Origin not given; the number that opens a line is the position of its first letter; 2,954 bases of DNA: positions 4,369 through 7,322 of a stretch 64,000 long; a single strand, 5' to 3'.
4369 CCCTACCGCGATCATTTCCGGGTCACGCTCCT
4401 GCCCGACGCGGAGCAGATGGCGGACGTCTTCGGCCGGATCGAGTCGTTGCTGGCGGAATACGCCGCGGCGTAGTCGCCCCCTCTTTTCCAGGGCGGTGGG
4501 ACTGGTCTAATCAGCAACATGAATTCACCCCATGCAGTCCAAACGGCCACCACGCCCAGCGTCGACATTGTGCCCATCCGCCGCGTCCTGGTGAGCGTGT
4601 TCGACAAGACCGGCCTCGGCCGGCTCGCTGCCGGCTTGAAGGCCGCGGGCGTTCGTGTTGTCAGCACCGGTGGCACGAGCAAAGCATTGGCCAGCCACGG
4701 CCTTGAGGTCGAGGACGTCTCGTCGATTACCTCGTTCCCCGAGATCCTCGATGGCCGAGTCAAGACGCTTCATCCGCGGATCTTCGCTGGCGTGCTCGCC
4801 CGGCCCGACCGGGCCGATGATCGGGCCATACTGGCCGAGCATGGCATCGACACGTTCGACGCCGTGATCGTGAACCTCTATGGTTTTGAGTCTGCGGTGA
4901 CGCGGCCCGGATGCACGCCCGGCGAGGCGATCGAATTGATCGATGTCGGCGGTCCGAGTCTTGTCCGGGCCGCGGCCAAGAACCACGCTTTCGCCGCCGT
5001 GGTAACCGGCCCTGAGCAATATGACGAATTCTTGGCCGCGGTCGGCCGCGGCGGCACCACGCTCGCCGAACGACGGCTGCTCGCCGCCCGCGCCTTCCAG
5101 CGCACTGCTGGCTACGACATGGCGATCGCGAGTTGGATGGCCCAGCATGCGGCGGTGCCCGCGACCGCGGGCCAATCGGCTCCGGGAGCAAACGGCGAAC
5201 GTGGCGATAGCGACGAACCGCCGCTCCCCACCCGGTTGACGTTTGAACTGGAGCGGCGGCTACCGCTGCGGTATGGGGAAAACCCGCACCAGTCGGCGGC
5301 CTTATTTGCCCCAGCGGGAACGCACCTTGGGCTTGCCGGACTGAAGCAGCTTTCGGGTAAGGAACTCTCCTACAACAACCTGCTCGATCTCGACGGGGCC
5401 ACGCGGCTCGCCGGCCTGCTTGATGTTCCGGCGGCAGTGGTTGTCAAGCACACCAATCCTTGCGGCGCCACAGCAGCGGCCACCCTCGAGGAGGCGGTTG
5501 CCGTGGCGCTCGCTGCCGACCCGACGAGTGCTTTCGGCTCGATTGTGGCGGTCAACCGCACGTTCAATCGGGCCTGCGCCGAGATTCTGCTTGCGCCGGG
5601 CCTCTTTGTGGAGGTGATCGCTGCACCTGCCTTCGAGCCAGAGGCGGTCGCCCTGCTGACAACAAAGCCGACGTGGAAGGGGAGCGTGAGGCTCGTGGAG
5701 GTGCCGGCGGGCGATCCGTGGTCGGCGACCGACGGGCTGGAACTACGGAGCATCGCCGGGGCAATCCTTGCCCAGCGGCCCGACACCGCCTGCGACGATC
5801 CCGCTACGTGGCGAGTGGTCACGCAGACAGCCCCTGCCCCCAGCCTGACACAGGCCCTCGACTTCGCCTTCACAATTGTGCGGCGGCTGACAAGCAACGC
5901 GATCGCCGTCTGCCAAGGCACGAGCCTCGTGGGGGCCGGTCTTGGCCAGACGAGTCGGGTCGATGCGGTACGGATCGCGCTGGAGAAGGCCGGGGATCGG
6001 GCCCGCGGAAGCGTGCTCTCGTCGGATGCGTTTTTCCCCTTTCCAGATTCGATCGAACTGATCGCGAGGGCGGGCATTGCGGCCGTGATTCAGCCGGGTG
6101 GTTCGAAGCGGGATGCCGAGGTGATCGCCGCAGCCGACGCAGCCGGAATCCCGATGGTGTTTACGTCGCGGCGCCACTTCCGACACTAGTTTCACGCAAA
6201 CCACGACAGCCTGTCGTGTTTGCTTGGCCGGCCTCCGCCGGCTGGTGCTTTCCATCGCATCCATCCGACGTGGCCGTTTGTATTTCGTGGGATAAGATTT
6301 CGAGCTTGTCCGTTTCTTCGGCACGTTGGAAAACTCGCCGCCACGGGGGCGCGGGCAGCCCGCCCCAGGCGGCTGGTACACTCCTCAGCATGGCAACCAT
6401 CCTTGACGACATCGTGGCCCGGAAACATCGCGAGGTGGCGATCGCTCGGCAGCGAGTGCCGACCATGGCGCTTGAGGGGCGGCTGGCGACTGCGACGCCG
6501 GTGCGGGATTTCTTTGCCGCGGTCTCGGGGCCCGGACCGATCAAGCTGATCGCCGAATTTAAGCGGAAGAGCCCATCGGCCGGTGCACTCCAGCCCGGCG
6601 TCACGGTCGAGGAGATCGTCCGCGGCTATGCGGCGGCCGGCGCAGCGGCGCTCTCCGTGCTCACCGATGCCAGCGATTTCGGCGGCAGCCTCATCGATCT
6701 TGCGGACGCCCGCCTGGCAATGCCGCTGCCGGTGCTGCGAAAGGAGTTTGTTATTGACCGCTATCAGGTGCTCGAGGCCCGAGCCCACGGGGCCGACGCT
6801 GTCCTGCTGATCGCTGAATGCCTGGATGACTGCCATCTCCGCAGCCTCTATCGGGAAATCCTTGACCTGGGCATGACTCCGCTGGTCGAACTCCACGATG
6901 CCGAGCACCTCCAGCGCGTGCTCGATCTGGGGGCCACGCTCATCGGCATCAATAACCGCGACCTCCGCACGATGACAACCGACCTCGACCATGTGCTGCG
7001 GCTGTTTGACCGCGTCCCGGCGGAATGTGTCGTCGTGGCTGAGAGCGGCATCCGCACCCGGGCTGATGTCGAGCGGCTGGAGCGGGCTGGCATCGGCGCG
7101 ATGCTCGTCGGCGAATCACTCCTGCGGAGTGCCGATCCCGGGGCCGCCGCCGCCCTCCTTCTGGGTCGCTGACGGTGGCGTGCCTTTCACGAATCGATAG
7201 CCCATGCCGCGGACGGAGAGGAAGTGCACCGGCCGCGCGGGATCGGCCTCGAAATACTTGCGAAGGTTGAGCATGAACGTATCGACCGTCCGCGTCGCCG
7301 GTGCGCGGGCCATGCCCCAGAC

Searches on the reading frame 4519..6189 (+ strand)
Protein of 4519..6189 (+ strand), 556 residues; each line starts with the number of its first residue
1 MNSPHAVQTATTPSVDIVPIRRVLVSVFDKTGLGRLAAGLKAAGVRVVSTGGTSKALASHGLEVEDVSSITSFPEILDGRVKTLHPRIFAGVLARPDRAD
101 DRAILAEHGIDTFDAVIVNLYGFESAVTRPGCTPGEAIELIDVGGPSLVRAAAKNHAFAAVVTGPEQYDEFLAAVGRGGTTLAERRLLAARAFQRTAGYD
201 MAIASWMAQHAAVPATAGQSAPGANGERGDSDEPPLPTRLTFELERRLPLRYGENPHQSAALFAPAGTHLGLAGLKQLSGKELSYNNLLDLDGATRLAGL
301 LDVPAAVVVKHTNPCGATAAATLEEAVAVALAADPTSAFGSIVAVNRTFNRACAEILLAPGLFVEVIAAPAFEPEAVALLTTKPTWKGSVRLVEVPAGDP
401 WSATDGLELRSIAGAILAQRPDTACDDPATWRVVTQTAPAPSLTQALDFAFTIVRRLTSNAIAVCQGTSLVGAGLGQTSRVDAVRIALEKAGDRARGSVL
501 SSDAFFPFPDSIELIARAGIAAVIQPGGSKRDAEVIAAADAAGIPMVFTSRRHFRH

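Call 28: find_related_loci(query=window:4519-6189:+, collection=genome_contigs, flank=10000)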
Query window:4519-6189:+ (556 aa) in genome_contigs; peptide patterns used: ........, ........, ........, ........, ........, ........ (x = any residue, [..] = any of these).
600 stretches matched a pattern (row limit reached: there are more); 599 encode a relative of the query (tblastn E <= 1e-3); the best 80 are kept; 80 distinct loci.
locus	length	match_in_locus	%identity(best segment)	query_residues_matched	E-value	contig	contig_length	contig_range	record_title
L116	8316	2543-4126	68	18-556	0e+0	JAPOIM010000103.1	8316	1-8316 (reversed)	MAG: Planctomycetota bacterium isolate bin36 NODE_103_length_8316_cov_2.468746, whole genome shotgun sequence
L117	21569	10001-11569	51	14-556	3e-168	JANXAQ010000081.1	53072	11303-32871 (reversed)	MAG: Thermoguttaceae bacterium isolate SKYB124 k141_97216, whole genome shotgun sequence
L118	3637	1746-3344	50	4-556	2e-171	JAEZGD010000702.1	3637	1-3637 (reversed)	MAG: Planctomycetota bacterium isolate OH_CBrB_83 k127_601036, whole genome shotgun sequence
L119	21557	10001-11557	54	20-556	5e-161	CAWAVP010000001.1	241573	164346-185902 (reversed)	MAG: uncultured Planctomycetales bacterium isolate MFD05684.bin.2.11 genome assembly, contig: contig_100388, whole genom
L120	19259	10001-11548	51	20-556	2e-160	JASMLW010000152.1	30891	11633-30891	MAG: Pirellulaceae bacterium isolate Arabian9_MAG_5 c_000000416236, whole genome shotgun sequence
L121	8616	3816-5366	50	20-556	2e-159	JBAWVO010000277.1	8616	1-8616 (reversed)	MAG: Planctomycetota bacterium isolate ELA013 MAG013_277, whole genome shotgun sequence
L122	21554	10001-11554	48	19-556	8e-149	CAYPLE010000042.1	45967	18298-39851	MAG TPA_asm: uncultured Pirellulaceae bacterium isolate SRP342821_co1_241 genome assembly, contig: NODE_537_length_45967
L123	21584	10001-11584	49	14-556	2e-142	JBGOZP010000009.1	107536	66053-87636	MAG: Terriglobia bacterium isolate OBJ_0618_130150_15 k141_2770871_length_107536_cov_14.0053, whole genome shotgun seque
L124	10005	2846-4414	47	18-556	2e-141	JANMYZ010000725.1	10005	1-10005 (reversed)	MAG: Planctomycetota bacterium isolate OTE_8_metabat_13 OTE_8_k141_2892815, whole genome shotgun sequence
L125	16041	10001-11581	48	12-556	9e-141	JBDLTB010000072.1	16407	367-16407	MAG: Cyanobacteriota bacterium isolate kuparukriver_2019_sw_WHONDRS-S19S_0047_B_bin.8 scaffold_826550, whole genome shot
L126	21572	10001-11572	48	18-556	5e-140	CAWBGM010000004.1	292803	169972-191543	MAG: Terriglobia bacterium isolate MFD04780.bin.1.112 genome assembly, contig: contig_17324, whole genome shotgun sequen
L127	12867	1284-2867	48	2-556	3e-140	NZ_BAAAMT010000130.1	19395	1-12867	Streptomyces globosus strain JCM 13859 sequence130, whole genome shotgun sequence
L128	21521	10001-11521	47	22-556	2e-139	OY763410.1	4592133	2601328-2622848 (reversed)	MAG: Dehalococcoidia bacterium isolate 8eeee495-67cd-41f6-86a6-ff8f0dc0d692 genome assembly, chromosome: 1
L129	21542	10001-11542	49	21-556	4e-139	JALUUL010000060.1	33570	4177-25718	MAG: Planctomycetota bacterium isolate 128-326_metabat1_scaf2bin.009 128-326_scaffold_453_c1, whole genome shotgun seque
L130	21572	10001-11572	48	18-556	7e-139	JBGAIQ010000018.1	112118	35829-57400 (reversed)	MAG: Planctomycetota bacterium isolate MAG_AAO_H125.15 AAOH125-15_opera_contig_711, whole genome shotgun sequence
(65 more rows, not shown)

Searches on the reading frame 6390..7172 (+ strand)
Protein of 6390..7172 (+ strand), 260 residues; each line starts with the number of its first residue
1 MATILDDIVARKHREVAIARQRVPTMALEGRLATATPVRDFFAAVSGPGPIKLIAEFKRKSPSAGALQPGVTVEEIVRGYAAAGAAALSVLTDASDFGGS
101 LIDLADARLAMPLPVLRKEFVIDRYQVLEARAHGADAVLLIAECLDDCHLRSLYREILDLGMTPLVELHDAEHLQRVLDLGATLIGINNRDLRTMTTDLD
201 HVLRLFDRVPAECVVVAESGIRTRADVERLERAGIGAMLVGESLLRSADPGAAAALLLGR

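Call 16: find_encoding_contigs(protein=window:6390-7172:+, flank=10000, max_places=6)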
Protein window:6390-7172:+ (260 aa): 4 contigs read that carry it; 4 places shown.
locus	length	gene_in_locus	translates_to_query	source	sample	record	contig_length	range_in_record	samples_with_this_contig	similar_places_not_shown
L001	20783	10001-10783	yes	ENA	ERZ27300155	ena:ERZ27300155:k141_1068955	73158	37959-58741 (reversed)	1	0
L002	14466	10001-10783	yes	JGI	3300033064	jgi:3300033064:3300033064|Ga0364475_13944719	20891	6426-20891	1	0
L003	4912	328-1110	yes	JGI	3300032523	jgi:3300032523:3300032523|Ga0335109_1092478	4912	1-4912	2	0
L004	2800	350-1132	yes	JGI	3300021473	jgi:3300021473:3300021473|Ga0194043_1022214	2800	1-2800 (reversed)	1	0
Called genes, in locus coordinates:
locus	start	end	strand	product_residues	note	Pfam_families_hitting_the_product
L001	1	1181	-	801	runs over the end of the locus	PF01011:PQQ (weak), PF13360:PQQ_2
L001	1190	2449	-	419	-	PF03781:FGE-sulfatase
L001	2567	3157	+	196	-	PF01668:SmpB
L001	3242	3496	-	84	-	-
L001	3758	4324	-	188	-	-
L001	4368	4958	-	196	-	-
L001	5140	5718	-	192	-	-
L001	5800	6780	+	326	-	PF00512:HisKA, PF02518:HATPase_c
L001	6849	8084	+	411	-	PF00155:Aminotran_1_2, PF01041:DegT_DnrJ_EryC1 (weak)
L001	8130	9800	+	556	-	PF02142:MGS, PF01808:AICARFT_IMPCHas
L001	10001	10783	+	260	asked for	PF00218:IGPS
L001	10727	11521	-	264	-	PF00072:Response_reg, PF00486:Trans_reg_C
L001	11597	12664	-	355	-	PF01073:3Beta_HSD, PF01370:Epimerase, PF02719:Polysacc_synt_2 (weak), PF04321:RmlD_sub_bind, PF05368:NmrA, PF13460:NAD_binding_10, PF16363:GDP_Man_Dehyd, PF07993:NAD_binding_4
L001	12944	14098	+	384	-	-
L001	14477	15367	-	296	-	PF01509:TruB_N, PF16198:TruB_C_2 (weak)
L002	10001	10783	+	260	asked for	PF00218:IGPS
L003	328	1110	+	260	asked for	PF00218:IGPS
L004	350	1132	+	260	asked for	PF00218:IGPS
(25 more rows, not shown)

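Call 43: find_homologous_proteins(query=window:6390-7172:+, max_evalue=1e-40)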
Query window:6390-7172:+ (260 aa): 7548 proteins with E <= 1e-40 among 8000 candidates; the best 120 are listed.
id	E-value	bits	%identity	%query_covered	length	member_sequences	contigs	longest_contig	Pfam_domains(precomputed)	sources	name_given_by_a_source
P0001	9.8e-159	544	100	100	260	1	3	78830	PF00218.28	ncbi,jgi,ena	ncbi:MAG: indole-3-glycerol phosphate synthase TrpC [Planctomycetota bacterium]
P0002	1.4e-158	544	100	100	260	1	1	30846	PF00218.28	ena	-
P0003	8.5e-158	541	99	100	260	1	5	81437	PF00218.28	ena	-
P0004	2.5e-157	539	99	100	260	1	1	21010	PF00218.28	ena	-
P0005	4.9e-157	538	99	100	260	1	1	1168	PF00218.28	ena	-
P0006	7.2e-142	489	99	90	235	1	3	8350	PF00218.28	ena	-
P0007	3.8e-138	477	87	96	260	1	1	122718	PF00218.28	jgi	jgi:indole-3-glycerol phosphate synthase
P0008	1.2e-137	475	87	96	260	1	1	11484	PF00218.28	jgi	jgi:indole-3-glycerol phosphate synthase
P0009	6.6e-137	473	86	100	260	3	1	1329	PF00218.28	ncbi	ncbi:MAG: indole-3-glycerol phosphate synthase TrpC [Planctomycetia bacterium]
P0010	6.7e-137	473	86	100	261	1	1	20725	PF00218.28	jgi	-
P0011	1.6e-136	471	86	96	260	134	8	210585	PF00218.28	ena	-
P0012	1.9e-136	471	86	100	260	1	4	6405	PF00218.28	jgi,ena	-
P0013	1.9e-136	471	87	100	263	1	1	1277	PF00218.28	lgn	-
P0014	4.2e-136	470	86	96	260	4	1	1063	PF00218.28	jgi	-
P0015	7.7e-136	469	86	100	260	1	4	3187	PF00218.28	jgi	jgi:indole-3-glycerol phosphate synthase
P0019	4.2e-133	460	86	96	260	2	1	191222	PF00218.28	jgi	jgi:indole-3-glycerol phosphate synthase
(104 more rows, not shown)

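Call 44: find_encoding_contigs(protein=P0007, flank=10000, max_places=1)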
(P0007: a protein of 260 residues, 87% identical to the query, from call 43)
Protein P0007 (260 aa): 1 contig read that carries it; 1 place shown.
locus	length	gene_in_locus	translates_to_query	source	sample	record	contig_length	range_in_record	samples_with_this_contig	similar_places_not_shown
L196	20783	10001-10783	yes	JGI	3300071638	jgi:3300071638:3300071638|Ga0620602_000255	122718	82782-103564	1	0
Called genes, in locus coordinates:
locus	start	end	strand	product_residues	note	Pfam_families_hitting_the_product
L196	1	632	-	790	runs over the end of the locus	PF01011:PQQ (weak), PF13360:PQQ_2, PF13570:Beta-prop_ACSF4 (faint)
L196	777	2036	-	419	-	PF03781:FGE-sulfatase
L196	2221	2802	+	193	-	PF01668:SmpB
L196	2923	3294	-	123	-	-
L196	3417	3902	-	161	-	PF08695:Coa1 (weak)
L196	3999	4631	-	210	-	-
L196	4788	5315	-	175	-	-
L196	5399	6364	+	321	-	PF00512:HisKA, PF02518:HATPase_c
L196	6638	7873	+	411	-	PF00155:Aminotran_1_2, PF01041:DegT_DnrJ_EryC1 (weak)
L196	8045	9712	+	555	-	PF02142:MGS, PF01808:AICARFT_IMPCHas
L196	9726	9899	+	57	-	-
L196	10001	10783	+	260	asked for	PF00218:IGPS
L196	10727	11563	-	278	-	PF00072:Response_reg, PF00486:Trans_reg_C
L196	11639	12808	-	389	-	PF01073:3Beta_HSD, PF01370:Epimerase, PF02719:Polysacc_synt_2 (weak), PF04321:RmlD_sub_bind, PF05368:NmrA, PF07993:NAD_binding_4, PF16363:GDP_Man_Dehyd, PF13460:NAD_binding_10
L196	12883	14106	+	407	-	PF00583:Acetyltransf_1 (faint)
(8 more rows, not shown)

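Call 45: find_encoding_contigs(protein=P0011, flank=10000, max_places=1)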
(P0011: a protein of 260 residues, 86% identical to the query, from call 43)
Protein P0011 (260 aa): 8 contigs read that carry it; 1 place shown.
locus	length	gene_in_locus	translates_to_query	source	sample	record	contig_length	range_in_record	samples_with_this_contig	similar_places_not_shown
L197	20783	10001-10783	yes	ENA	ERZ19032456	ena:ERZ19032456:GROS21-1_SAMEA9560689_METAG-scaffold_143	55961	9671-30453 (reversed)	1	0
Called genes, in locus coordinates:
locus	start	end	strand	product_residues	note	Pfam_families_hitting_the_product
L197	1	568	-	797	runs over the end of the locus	PF01011:PQQ (weak), PF13360:PQQ_2, PF13570:Beta-prop_ACSF4 (faint)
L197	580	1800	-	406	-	PF03781:FGE-sulfatase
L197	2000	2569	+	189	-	PF01668:SmpB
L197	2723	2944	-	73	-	-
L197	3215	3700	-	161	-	PF08695:Coa1 (weak)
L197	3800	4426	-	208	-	-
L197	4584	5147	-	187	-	-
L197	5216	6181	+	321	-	PF00512:HisKA, PF02518:HATPase_c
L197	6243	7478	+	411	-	PF00155:Aminotran_1_2, PF01041:DegT_DnrJ_EryC1 (weak)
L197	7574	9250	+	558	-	PF02142:MGS, PF01808:AICARFT_IMPCHas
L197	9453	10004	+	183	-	-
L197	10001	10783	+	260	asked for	PF00218:IGPS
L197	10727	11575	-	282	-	PF00072:Response_reg, PF00486:Trans_reg_C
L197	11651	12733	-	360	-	PF01073:3Beta_HSD, PF01370:Epimerase, PF02719:Polysacc_synt_2 (weak), PF04321:RmlD_sub_bind, PF05368:NmrA, PF07993:NAD_binding_4, PF13460:NAD_binding_10, PF16363:GDP_Man_Dehyd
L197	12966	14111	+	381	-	-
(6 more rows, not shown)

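Call 46: find_encoding_contigs(protein=P0019, flank=10000, max_places=1)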
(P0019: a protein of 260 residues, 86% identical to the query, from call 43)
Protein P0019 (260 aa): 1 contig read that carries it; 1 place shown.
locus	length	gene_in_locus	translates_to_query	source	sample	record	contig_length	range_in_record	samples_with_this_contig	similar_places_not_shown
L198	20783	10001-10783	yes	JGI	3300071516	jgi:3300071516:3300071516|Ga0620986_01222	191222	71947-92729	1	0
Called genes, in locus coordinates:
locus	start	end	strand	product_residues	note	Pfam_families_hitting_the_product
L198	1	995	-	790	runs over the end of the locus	PF01011:PQQ (weak), PF13360:PQQ_2, PF13570:Beta-prop_ACSF4 (faint)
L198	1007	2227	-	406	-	PF03781:FGE-sulfatase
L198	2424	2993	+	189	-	PF01668:SmpB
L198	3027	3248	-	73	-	-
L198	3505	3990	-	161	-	PF08695:Coa1 (weak)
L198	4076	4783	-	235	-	-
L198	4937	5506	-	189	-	-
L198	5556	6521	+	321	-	PF00512:HisKA, PF02518:HATPase_c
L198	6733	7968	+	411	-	PF00155:Aminotran_1_2, PF01041:DegT_DnrJ_EryC1 (weak)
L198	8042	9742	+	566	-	PF02142:MGS, PF01808:AICARFT_IMPCHas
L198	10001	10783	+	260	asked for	PF00218:IGPS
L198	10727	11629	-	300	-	PF00072:Response_reg, PF00486:Trans_reg_C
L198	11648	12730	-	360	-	PF01073:3Beta_HSD, PF01370:Epimerase, PF02719:Polysacc_synt_2 (faint), PF04321:RmlD_sub_bind, PF05368:NmrA, PF07993:NAD_binding_4, PF13460:NAD_binding_10, PF16363:GDP_Man_Dehyd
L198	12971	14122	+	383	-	-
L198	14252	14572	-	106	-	-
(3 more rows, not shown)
